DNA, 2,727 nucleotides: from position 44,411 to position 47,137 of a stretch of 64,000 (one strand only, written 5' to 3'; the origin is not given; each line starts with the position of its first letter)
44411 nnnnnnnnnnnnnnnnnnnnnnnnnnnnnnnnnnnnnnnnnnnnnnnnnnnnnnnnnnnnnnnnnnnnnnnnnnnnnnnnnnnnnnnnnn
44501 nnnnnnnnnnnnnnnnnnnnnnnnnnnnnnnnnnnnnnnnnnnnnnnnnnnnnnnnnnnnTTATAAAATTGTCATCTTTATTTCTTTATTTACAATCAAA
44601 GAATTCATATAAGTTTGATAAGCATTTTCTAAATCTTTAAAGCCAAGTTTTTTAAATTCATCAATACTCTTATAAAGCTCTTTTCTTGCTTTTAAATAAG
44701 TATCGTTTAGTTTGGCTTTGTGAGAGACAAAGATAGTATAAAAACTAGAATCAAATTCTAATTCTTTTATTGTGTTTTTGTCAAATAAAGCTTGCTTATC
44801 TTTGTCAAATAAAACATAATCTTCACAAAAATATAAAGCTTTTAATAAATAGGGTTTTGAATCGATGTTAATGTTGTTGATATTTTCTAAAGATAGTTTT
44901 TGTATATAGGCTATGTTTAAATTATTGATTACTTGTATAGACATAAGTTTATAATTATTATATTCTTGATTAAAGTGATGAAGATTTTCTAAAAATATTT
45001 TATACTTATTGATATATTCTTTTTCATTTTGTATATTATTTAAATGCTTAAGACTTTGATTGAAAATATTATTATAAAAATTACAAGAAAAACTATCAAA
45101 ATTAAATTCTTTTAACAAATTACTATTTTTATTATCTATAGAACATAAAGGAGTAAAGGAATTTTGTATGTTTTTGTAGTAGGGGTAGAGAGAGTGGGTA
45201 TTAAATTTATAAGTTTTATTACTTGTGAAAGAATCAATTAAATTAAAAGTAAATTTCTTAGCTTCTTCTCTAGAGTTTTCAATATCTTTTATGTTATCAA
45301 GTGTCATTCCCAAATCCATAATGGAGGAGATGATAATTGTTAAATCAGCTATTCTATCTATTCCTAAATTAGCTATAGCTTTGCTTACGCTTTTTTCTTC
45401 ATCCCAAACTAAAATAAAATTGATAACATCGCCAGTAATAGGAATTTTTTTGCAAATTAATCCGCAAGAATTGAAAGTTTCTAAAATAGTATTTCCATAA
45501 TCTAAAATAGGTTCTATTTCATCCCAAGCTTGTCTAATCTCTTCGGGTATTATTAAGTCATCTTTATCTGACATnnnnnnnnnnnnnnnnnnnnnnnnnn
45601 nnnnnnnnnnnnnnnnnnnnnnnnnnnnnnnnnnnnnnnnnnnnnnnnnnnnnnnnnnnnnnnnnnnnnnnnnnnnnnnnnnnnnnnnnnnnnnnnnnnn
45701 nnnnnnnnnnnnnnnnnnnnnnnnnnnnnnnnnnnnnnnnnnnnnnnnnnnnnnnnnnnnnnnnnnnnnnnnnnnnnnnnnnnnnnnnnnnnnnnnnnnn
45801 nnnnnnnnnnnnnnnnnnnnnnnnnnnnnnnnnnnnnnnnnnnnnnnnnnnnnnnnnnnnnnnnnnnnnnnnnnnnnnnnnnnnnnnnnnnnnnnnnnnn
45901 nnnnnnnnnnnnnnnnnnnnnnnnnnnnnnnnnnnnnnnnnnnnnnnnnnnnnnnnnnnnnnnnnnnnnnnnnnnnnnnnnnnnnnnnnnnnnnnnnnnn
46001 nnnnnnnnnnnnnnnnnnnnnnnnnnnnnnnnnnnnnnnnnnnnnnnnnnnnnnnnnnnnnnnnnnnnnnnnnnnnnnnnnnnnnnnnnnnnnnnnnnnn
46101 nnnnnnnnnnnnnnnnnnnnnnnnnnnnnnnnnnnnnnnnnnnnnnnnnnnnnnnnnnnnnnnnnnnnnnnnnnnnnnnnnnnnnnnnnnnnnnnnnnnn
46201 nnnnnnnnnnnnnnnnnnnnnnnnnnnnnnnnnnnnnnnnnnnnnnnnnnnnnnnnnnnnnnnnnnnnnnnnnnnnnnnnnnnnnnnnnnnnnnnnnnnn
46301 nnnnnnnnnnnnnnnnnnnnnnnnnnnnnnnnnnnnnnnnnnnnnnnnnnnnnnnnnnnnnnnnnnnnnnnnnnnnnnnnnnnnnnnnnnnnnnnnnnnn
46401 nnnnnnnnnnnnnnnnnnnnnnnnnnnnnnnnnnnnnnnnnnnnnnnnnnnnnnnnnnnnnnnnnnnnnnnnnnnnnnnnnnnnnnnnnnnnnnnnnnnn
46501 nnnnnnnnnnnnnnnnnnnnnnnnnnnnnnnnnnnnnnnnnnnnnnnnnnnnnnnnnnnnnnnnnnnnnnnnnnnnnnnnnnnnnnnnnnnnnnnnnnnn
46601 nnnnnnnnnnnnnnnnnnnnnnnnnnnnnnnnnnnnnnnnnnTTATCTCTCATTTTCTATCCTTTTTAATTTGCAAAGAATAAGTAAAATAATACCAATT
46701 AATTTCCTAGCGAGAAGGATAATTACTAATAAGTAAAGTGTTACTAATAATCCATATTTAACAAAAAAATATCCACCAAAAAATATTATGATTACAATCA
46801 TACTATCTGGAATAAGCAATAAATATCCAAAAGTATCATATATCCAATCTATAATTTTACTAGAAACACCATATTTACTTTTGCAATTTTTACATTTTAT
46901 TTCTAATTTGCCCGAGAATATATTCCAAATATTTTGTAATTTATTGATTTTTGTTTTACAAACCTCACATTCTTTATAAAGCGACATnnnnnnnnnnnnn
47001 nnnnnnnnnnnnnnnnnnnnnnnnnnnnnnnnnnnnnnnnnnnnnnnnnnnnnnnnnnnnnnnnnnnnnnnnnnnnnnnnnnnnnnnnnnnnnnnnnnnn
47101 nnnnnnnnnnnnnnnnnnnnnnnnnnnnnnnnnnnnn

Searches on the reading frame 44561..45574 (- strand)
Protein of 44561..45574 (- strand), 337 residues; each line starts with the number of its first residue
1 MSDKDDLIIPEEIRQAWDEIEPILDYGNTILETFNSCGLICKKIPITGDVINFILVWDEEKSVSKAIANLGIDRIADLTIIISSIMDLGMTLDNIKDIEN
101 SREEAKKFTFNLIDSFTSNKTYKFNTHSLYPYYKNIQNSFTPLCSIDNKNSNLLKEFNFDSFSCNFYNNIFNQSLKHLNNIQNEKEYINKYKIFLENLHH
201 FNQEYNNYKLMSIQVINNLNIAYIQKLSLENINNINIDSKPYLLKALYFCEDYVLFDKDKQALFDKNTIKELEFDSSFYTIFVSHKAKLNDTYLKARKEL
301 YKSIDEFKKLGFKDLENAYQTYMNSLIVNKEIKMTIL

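Call 6: search_protein_families(library=pfam, proteins=[window:44561-45574:-], max_evalue=0.01)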
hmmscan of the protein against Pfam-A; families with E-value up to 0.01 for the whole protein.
window:44561-45574:- (337 aa): 0 families

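Call 40: find_encoding_contigs(protein=window:44561-45574:-, flank=10000, max_places=10)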
Protein window:44561-45574:- (337 aa): 26 contigs read that carry it; 10 places shown.
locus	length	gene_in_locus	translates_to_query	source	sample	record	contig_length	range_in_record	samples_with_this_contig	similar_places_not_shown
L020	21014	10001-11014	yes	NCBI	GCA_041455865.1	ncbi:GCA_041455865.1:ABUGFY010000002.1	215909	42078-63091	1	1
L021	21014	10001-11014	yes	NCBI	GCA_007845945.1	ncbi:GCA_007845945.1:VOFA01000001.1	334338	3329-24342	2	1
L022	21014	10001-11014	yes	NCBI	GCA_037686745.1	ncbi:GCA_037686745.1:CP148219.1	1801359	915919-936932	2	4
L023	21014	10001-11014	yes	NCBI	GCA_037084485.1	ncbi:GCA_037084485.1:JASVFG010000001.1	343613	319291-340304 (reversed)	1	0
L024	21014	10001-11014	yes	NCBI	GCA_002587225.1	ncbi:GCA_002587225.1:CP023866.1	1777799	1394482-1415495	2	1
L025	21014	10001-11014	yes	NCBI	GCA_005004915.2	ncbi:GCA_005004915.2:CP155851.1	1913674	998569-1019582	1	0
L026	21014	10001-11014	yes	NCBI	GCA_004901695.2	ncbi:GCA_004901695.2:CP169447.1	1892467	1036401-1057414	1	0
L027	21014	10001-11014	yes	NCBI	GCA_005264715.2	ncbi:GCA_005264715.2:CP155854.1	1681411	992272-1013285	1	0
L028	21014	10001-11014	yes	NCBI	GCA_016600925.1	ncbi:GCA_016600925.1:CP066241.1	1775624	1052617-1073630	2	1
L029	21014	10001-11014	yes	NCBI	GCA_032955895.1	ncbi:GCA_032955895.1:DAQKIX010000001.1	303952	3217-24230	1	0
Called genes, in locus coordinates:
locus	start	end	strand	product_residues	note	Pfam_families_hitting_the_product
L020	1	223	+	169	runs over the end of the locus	PF04985:Phage_tube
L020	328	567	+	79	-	PF10109:Phage_TAC_7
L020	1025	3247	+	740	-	PF10145:PhageMin_Tail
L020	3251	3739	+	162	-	PF05069:Phage_tail_S (weak)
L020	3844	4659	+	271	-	PF02086:MethyltransfD12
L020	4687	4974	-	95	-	PF12796:Ank_2 (weak)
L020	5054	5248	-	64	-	-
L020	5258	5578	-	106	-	-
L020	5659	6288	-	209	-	PF00717:Peptidase_S24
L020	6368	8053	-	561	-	PF01637:ATPase_2 (weak), PF07693:KAP_NTPase, PF13401:AAA_22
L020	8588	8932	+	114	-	-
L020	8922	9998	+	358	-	-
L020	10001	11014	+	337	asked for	-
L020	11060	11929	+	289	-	-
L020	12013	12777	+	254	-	-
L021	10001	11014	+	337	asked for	-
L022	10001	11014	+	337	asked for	-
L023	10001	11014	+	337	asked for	-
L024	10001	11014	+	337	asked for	-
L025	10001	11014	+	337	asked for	-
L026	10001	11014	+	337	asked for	-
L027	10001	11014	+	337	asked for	-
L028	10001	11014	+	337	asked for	-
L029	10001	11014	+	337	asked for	-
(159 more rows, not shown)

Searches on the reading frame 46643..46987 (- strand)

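Call 6: search_protein_families(library=pfam, proteins=[window:46643-46987:-], max_evalue=0.01)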
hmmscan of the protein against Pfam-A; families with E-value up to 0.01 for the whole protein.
window:46643-46987:- (114 aa): 1 family
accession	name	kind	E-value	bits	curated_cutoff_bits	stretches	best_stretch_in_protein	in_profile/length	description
PF10966.13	DUF2768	-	0.0045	17.9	23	1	37-72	22-57/58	Protein of unknown function (DUF2768)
